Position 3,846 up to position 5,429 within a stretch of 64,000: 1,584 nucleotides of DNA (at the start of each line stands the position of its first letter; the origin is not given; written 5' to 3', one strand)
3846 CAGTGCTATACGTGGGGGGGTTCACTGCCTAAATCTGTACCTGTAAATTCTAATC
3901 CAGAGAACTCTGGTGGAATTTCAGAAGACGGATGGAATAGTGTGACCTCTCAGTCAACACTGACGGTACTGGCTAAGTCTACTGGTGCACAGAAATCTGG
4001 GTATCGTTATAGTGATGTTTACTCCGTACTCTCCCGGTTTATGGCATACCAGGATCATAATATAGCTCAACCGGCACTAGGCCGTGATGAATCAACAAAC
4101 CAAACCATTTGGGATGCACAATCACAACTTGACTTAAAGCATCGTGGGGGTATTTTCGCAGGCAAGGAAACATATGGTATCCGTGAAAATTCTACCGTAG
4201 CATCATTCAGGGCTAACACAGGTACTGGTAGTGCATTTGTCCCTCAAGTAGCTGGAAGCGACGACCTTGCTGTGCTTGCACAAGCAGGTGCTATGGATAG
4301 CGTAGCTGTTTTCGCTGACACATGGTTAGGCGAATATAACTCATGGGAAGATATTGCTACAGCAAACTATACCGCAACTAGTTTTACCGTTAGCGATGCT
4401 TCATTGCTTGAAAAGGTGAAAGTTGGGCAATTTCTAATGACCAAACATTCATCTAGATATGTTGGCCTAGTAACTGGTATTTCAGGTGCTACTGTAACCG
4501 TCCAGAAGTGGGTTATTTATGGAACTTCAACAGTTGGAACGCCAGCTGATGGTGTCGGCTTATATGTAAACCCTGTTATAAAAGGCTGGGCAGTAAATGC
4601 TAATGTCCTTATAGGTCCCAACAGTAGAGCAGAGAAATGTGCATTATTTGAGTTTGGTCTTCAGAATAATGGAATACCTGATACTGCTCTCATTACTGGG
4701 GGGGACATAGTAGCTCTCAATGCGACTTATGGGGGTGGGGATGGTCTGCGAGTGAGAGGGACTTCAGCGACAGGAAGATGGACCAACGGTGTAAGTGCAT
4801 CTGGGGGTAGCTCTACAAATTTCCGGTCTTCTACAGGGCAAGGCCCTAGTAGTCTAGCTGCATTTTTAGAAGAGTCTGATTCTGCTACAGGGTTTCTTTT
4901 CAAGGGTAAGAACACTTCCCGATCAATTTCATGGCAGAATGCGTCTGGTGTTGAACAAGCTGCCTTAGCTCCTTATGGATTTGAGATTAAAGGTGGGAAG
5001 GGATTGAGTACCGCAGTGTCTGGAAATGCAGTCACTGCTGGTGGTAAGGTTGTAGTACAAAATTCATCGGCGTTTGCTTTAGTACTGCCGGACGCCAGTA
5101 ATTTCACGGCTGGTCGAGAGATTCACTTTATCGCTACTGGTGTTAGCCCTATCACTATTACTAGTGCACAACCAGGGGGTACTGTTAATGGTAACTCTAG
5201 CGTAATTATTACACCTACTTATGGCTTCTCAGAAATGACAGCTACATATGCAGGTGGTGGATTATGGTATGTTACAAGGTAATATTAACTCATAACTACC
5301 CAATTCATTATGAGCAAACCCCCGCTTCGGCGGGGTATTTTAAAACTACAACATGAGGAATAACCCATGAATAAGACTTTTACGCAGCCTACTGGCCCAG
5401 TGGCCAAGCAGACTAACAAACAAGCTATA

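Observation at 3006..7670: Two consecutive large tail fibre/spike genes, the second a pectate-lyase-fold depolymerase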

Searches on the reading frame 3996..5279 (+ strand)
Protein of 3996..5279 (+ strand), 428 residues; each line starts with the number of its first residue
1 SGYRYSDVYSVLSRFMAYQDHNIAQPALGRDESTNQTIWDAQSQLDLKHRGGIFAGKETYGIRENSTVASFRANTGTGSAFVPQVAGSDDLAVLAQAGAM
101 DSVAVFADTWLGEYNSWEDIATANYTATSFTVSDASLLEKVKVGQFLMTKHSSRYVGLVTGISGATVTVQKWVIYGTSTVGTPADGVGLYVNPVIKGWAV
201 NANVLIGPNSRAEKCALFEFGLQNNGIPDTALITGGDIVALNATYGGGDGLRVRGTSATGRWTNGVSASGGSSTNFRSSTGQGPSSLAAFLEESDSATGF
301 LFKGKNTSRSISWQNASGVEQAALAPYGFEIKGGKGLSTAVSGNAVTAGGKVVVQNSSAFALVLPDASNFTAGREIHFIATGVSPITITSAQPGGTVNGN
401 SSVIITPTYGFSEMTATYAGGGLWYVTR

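Call 32: search_solved_structures(query=window:4041-5279:+, max_evalue=1, show_alignments=1)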
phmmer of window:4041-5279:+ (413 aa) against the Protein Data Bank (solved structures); distinct sequences matched with E-value up to 1: 2.
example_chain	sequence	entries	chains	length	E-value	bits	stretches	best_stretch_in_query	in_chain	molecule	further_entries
24qj_A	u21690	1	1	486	2.7e-14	56.5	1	50-409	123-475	Tailspike depolymerase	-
2q3g_A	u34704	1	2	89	0.45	13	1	309-342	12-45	PDZ and LIM domain protein 7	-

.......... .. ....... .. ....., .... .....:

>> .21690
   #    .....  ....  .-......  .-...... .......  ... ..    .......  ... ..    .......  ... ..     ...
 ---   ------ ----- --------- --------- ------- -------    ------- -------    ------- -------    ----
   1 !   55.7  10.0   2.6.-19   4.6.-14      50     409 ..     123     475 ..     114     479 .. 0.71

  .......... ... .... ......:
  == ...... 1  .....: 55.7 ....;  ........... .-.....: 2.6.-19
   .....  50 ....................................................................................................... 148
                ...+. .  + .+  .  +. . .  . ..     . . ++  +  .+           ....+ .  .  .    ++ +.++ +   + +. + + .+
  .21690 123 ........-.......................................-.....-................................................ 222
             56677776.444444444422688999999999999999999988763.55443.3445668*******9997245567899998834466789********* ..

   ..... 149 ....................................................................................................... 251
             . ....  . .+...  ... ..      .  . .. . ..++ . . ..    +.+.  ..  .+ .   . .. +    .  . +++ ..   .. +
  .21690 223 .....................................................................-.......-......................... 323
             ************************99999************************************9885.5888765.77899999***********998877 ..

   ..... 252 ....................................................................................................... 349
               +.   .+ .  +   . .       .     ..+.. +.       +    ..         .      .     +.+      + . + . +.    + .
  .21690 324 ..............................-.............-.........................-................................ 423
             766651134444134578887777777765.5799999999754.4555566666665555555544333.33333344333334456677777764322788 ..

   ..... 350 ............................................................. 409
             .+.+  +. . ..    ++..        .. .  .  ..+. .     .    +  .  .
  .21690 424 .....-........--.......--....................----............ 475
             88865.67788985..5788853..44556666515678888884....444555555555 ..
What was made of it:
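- On Solidus_gp83-type tailspike depolymerase domain (PDB 24qj): phmmer E 2.7e-14 (call 32).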

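Call 76: search_protein_representatives(protein=window:3996-5279:+)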
Query: 428 residues. Proteins with E-value up to 0.001 (for the whole library): 291; up to 1e-10: 124; up to 1e-30: 28. The best 150 are listed.
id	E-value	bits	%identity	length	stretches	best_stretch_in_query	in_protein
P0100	1.9e-230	781.6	84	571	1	1-428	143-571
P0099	2.6e-216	735.1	78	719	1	1-428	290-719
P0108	2.2e-205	699.1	77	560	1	1-427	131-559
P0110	7.7e-177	605.1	65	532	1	2-428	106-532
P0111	3.3e-173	593.1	66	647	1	2-428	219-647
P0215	2.2e-117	409.3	49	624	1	3-428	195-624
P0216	4.2e-110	385.3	46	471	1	2-426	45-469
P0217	1.1e-55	206.1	35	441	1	10-422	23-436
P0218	7.1e-50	186.9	35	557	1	2-426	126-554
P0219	1.9e-49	185.5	36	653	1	2-404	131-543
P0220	2.4e-41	158.8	37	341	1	141-426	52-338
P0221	1.9e-39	152.6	32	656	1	2-424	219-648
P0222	3.4e-38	148.4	33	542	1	2-316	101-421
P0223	1.6e-37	146.3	35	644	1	2-422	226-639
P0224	5.0e-37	144.6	31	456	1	3-407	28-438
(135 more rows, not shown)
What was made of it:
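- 3996..5282 (+): RBP1 aa 331-758: its own receptor-binding domain and probable depolymerase, of the Solidus_gp83 type. There is no Pfam model for it. 291 cluster representatives at E<=1e-3 (call 76).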

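Call 78: search_protein_families(library=pfam, alignment_id=A4, max_evalue=0.01)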
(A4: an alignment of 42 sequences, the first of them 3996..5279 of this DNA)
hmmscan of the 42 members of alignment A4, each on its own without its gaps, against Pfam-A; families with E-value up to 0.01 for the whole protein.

A. member 1, window:3996-5279:+ (428 aa): 0 families

B. families by the number of members that match (of 42 scanned): 10 families
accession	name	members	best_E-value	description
PF03906.20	Phage_T7_tail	6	1.7e-14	Phage T7 tail fibre protein, N-terminal domain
PF13884.11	Peptidase_S74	6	1e-12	Chaperone of endosialidase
PF12708.12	Pect-lyase_RHGA_epim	5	7.5e-08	Rhamnogalacturonase A/epimerase, pectate lyase-like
PF18668.6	Tail_spike_N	4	1.6e-12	Tail spike TSP1/Gp66 receptor binding N-terminal domain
PF12219.14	End_tail_spike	4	2.1e-07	Catalytic domain of bacteriophage endosialidase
PF09008.15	Head_binding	1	3.7e-48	Head binding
PF12571.13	Phage_tail_fib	1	3.7e-29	Phage tail-collar fibre protein, N-terminal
PF14905.12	OMP_b-brl_3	1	0.0022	Outer membrane protein beta-barrel family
PF23044.1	SH3-C_UBE2O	1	0.0083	UBE2O, ubiquitin binding SH3-C domain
PF25692.1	Phage_depo_C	1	0.0092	Phage depolymerase C-terminal beta sandwich domain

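Call 79: search_solved_structures(query=A4, max_evalue=1, show_alignments=1)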
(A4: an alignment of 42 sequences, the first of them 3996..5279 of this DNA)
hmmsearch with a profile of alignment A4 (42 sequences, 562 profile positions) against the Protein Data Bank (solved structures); distinct sequences matched with E-value up to 1: 2.
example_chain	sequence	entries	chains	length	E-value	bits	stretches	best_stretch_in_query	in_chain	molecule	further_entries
24qj_A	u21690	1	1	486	1e-88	301.8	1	73-518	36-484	Tailspike depolymerase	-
8bx5_A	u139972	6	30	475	0.64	11.9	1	485-539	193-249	Acetylcholine receptor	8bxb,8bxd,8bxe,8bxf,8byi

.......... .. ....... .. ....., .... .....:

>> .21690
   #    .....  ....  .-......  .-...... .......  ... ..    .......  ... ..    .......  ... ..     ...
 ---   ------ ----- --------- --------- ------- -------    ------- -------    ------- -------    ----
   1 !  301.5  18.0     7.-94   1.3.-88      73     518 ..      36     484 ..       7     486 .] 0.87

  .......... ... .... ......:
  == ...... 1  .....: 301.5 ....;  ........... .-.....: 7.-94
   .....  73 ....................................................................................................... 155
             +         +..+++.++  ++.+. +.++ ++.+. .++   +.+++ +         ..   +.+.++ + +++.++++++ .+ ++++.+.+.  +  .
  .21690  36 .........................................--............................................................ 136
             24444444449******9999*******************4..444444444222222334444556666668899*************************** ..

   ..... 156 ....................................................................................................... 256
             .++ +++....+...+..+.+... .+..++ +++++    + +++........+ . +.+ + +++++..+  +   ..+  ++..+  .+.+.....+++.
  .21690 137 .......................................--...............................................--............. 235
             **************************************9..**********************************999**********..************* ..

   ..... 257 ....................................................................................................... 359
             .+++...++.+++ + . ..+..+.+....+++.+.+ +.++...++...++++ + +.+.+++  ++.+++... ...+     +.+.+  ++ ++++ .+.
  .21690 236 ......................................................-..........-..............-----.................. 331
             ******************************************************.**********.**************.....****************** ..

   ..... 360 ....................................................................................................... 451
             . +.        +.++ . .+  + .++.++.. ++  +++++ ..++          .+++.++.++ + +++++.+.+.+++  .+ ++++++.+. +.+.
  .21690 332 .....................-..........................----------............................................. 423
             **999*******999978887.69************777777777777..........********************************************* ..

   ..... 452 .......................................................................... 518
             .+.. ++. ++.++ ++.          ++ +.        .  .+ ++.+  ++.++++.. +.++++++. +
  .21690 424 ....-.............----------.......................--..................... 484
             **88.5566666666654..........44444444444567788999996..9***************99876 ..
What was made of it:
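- On Solidus_gp83-type tailspike depolymerase domain (PDB 24qj): Family profile E 1e-88 over chain residues 36-484 (call 79).
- Closest known: Acinetobacter phage Solidus gp83 tailspike depolymerase. Same: Homologous to RBP1 aa ~394-754, including the invariant Glu and Asp of the family (calls 32, 79).
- RBP1 is 758 aa. Residues 331-758 form a separate domain homologous, over almost the whole chain, to a deposited 'tailspike depolymerase' (24qj, profile E 1e-88; call 79).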

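Call 85: search_dna_similar(query=window:3996-5279:+, collection=phages, mode=protein, max_rows=30, max_evalue=1e-10)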
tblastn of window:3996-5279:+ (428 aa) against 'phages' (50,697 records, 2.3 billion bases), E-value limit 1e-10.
Records with a match: 6; places in all: 6; records where one place covers at least 80% of the query: 6.
Best place of each record, by identity: >=99% 1; 80-90% 1; 60-80% 1; <60% 3.
By first word of the organism name: Klebsiella 3; Escherichia 2; Gamaleyavirus 1.
By host as written in the record: - 2; Escherichia coli 24-32n 1; Escherichia coli H11 1; Klebsiella pneumoniae 1; Klebsiella pneumoniae ATCC 700603 1.
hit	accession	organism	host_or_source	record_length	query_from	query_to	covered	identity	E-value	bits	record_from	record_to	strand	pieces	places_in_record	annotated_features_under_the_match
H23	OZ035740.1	Gamaleyavirus AN24P2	-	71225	1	428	100%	100.0%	0e+0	857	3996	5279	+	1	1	record has no annotation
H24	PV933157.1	Escherichia phage 24-32N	Escherichia coli 24-32n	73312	1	428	100%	85.1%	0e+0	733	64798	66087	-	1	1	tailspike protein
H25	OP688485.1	Escherichia phage EP_H11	Escherichia coli H11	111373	1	427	100%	76.0%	0e+0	631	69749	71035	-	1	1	hypothetical protein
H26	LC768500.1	Klebsiella phage phiKp_32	Klebsiella pneumoniae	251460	2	387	90%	31.2%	3e-33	138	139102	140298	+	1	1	hypothetical protein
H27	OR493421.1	Klebsiella phage YC1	Klebsiella pneumoniae ATCC 700603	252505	2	387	90%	31.2%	3e-33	138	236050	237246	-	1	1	hypothetical protein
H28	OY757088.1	Klebsiella phage vB_Kpl_K72PH164C2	-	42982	8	420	96%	26.9%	3e-27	120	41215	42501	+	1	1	tail fiber protein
